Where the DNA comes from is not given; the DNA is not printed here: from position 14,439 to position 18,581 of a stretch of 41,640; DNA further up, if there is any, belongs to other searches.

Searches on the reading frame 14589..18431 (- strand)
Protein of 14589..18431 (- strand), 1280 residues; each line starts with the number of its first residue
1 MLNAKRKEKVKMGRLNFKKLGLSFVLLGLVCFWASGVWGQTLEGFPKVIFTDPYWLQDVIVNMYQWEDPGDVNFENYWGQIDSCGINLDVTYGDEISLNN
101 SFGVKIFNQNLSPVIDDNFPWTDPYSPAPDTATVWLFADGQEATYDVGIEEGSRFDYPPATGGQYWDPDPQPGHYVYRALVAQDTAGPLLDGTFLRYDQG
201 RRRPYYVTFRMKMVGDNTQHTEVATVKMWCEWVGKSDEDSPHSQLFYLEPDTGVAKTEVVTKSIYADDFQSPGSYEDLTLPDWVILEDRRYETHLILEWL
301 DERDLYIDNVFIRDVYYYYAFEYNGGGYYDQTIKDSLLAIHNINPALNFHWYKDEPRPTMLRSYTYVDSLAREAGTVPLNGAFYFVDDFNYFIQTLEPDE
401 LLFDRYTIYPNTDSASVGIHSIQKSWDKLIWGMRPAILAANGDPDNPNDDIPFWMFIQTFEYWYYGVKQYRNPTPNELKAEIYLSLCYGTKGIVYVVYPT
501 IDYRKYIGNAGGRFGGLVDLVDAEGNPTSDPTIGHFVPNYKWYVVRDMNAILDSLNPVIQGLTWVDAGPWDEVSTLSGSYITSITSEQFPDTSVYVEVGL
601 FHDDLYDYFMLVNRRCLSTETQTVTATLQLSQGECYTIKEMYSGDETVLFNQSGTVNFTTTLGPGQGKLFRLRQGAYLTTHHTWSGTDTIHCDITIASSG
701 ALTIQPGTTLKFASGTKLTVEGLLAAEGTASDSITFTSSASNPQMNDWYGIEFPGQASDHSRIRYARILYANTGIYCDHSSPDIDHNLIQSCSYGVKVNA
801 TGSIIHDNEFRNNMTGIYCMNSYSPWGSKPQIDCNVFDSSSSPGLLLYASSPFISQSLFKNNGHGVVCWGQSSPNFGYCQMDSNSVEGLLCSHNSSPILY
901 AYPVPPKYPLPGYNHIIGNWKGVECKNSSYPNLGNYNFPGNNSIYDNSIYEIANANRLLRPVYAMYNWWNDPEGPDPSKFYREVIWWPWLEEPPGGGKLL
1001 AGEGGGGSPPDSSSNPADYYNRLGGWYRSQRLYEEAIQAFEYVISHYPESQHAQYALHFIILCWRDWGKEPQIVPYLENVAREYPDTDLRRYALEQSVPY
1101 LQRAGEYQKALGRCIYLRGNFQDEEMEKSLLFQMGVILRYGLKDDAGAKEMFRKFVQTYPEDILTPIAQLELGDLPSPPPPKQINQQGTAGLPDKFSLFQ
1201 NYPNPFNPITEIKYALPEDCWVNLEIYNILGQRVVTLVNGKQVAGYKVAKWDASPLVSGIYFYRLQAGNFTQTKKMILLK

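Call 8: search_protein_families(library=pfam, proteins=[window:14589-18431:-], max_evalue=0.00001)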
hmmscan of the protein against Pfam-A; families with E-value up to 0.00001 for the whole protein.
window:14589-18431:- (1280 aa): 4 families
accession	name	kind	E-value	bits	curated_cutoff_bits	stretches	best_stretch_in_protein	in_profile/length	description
PF05048.19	NosD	-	4.1e-10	39.9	23.6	1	757-896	23-161/212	Periplasmic copper-binding protein (NosD)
PF18962.6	Por_Secre_tail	-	7.9e-10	39.3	27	1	1202-1277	2-74/75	Secretion system C-terminal sorting domain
PF13229.12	Beta_helix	-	2.6e-09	37.3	25.9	0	692-824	24-149/158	Right handed beta helix region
PF13174.12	TPR_6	-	8e-09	36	26.3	0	1131-1161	3-32/33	Tetratricopeptide repeat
